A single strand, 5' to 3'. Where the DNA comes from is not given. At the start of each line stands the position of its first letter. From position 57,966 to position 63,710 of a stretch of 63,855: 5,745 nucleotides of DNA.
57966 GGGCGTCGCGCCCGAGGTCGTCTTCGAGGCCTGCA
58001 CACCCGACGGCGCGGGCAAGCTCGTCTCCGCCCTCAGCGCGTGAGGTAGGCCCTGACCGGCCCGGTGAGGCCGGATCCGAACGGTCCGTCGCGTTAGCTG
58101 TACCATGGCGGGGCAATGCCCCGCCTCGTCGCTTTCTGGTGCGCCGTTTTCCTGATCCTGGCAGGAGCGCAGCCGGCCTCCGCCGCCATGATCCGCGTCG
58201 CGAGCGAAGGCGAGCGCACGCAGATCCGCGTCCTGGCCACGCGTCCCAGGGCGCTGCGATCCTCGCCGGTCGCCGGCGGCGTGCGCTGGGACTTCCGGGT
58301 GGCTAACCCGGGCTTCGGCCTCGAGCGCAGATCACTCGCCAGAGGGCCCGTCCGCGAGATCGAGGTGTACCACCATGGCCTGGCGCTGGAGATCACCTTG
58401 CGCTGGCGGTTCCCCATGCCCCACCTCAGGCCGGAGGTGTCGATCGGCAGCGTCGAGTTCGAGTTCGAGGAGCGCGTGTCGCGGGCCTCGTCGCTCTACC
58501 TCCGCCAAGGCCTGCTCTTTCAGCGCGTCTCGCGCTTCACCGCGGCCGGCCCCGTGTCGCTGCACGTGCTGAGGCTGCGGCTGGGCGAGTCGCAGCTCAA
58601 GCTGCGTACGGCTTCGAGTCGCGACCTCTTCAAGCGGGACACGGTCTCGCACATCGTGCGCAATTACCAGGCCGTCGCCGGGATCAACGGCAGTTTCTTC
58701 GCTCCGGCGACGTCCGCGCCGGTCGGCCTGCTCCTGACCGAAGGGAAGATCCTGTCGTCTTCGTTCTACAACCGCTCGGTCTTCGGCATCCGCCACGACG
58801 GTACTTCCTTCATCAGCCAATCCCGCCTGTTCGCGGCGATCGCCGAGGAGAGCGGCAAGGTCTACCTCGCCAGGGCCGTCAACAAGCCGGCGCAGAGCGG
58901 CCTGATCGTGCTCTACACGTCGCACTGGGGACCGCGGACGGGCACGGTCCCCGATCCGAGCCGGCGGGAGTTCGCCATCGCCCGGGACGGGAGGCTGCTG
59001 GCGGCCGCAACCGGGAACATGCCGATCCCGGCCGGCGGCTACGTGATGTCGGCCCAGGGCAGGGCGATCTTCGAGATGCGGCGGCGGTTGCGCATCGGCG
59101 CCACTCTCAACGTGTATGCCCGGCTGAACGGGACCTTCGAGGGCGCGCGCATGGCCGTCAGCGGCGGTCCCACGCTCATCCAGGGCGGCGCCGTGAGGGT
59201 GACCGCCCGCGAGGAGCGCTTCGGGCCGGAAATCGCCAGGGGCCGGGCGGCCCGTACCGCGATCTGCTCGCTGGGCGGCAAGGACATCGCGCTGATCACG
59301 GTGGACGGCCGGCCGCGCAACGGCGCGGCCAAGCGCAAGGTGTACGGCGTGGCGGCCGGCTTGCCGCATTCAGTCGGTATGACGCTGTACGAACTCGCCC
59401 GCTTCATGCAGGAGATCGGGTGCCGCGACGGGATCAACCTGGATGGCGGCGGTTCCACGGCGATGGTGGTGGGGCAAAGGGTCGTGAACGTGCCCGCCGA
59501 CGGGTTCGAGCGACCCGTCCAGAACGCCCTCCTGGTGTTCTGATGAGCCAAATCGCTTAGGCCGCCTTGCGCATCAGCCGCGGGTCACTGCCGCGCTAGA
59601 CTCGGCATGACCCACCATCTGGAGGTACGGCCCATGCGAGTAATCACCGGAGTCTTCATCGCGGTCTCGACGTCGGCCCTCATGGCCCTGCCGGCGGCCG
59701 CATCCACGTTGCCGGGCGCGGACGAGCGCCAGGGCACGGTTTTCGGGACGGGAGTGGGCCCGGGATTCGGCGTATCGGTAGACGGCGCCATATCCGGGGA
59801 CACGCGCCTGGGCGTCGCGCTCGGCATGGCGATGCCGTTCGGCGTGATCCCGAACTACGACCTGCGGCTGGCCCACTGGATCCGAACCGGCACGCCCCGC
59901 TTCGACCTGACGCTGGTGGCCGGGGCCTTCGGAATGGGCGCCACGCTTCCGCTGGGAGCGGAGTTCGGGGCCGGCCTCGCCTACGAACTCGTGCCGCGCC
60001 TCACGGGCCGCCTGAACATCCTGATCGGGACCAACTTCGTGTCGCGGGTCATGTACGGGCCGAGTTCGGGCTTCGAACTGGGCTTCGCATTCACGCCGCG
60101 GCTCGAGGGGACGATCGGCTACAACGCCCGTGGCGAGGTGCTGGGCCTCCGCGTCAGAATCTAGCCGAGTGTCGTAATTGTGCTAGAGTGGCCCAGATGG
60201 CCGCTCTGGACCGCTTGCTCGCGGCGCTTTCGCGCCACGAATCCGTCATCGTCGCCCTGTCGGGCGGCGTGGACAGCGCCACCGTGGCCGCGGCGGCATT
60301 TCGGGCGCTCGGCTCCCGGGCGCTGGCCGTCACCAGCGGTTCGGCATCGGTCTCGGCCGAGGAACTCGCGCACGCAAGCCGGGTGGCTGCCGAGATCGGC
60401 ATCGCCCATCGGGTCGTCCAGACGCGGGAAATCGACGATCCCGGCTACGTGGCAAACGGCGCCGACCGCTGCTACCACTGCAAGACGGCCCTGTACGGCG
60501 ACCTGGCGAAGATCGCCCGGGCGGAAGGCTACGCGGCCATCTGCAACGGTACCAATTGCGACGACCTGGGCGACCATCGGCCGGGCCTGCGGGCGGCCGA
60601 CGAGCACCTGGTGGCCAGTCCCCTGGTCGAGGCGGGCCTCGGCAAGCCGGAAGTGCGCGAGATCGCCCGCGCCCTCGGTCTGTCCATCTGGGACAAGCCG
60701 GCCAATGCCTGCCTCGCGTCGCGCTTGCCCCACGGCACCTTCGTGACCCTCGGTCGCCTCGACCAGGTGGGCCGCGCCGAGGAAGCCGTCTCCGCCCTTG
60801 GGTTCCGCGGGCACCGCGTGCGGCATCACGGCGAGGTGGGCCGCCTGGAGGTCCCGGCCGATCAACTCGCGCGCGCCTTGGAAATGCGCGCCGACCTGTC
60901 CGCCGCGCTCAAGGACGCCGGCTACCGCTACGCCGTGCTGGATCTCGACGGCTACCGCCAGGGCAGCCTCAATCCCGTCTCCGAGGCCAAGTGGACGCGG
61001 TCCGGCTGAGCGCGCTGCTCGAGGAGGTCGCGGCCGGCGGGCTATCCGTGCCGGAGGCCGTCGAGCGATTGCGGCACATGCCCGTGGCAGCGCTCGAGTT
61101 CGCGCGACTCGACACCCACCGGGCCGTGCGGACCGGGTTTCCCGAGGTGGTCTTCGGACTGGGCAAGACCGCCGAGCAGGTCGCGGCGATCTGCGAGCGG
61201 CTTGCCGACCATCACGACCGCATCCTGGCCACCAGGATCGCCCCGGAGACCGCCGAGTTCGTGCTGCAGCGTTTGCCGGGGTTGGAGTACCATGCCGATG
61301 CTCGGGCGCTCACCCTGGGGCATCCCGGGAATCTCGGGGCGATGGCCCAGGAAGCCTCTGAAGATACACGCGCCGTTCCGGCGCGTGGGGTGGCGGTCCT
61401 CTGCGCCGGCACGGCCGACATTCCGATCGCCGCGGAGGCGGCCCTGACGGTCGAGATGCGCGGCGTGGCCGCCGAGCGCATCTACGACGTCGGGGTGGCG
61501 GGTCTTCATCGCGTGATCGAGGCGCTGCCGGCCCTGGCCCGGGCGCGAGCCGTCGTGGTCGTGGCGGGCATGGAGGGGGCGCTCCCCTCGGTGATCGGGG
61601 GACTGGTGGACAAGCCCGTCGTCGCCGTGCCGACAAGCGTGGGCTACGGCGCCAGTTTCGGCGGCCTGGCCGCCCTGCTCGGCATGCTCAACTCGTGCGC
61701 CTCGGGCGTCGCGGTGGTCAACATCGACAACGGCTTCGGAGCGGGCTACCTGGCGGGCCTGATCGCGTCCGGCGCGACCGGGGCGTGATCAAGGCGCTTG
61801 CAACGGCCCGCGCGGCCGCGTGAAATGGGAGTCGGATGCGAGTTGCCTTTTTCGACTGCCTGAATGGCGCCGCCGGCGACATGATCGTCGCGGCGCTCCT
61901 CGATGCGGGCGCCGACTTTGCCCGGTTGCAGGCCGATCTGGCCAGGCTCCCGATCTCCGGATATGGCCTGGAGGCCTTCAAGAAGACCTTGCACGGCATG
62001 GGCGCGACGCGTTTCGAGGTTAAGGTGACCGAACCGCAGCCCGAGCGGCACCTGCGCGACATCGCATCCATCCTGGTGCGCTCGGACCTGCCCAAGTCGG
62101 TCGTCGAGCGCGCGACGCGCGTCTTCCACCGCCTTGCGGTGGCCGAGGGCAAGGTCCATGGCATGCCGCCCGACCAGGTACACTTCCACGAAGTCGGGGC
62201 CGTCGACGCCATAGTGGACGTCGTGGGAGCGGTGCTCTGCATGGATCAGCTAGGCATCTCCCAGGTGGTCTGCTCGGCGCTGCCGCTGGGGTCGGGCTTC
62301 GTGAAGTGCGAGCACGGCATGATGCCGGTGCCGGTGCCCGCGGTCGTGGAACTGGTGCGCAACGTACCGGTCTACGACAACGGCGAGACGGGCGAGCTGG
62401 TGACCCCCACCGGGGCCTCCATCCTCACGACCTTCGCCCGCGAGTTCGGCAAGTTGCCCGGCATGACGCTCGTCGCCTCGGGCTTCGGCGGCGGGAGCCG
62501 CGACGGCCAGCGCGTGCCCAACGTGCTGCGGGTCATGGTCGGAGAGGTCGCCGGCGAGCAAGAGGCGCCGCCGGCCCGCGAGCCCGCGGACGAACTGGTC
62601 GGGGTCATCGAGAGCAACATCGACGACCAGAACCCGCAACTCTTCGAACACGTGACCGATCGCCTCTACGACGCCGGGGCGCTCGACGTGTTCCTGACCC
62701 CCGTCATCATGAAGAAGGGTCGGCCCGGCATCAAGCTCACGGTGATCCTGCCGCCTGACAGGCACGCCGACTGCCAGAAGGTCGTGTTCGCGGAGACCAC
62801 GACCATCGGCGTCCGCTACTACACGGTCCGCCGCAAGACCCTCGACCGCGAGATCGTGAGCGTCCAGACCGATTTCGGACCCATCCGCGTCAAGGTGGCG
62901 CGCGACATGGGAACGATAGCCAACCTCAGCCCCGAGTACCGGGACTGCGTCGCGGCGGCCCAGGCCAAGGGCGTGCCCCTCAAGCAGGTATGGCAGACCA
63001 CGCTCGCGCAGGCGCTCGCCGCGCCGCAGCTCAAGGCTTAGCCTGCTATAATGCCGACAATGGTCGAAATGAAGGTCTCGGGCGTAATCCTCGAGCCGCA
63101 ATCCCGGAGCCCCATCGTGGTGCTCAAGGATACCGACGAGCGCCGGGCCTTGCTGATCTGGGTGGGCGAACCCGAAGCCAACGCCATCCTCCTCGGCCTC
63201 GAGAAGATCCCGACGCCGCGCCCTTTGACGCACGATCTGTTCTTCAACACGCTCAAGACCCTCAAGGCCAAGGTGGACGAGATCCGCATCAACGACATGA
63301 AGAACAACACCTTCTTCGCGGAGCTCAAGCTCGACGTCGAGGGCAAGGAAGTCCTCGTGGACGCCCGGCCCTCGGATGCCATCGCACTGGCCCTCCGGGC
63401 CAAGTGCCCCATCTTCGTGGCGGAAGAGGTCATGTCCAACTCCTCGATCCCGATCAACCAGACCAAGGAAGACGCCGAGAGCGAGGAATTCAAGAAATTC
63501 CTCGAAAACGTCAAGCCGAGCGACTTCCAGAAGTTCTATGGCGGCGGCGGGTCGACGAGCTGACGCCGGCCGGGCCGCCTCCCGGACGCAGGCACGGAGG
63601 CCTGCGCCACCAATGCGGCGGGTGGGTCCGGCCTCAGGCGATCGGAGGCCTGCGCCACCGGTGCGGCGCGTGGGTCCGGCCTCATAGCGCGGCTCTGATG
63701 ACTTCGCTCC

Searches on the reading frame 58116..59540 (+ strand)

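Call 69: search_protein_families(library=pfam, proteins=[window:58116-59540:+], max_evalue=0.001)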
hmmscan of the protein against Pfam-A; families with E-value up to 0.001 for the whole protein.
window:58116-59540:+ (475 aa): 1 family
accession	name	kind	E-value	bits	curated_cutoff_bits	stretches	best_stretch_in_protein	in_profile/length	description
PF09992.14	NAGPA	-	2.1e-35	122.8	25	1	310-475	29-169/169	Phosphodiester glycosidase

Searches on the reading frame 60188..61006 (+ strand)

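Call 69: search_protein_families(library=pfam, proteins=[window:60188-61006:+], max_evalue=0.001)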
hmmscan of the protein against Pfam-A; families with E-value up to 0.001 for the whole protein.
window:60188-61006:+ (273 aa): 4 families
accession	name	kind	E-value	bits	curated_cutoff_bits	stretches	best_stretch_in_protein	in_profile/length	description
PF00733.27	Asn_synthase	-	3.9e-08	33.8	21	1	17-81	17-81/354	Asparagine synthase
PF02540.23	NAD_synthase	-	7.6e-08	32.2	21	1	17-82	18-84/242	NAD synthase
PF03054.22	tRNA_Me_trans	-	1.7e-05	25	20.6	0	19-81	2-74/202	tRNA methyl transferase HUP domain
PF06508.19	QueC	-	5.3e-05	23.3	22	1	20-82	2-63/210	Queuosine biosynthesis protein QueC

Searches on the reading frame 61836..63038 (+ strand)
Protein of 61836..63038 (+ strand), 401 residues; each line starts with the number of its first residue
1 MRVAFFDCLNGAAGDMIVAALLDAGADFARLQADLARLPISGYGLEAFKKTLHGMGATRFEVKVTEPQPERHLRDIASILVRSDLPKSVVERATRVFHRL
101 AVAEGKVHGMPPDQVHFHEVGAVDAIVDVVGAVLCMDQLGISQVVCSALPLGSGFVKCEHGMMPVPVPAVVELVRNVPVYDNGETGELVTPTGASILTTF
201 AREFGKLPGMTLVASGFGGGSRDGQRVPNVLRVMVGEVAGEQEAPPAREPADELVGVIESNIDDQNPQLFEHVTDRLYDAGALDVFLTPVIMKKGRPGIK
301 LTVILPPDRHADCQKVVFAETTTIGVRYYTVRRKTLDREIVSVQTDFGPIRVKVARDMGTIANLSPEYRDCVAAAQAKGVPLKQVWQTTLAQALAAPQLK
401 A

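Call 69: search_protein_families(library=pfam, proteins=[window:61836-63038:+], max_evalue=0.001)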
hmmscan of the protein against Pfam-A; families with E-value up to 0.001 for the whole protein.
window:61836-63038:+ (401 aa): 1 family
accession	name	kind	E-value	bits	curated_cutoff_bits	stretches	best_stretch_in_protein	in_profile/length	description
PF01969.22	Ni_insertion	-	3.1e-140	468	22.1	1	5-385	2-374/375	Nickel insertion protein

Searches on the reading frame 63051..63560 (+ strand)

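Call 69: search_protein_families(library=pfam, proteins=[window:63051-63560:+], max_evalue=0.001)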
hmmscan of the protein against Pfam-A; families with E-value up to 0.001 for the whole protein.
window:63051-63560:+ (170 aa): 1 family
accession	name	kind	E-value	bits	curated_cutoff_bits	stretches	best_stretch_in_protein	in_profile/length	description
PF02577.19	BFN_dom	-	1.3e-40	138.1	27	1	23-135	1-111/112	Bifunctional nuclease domain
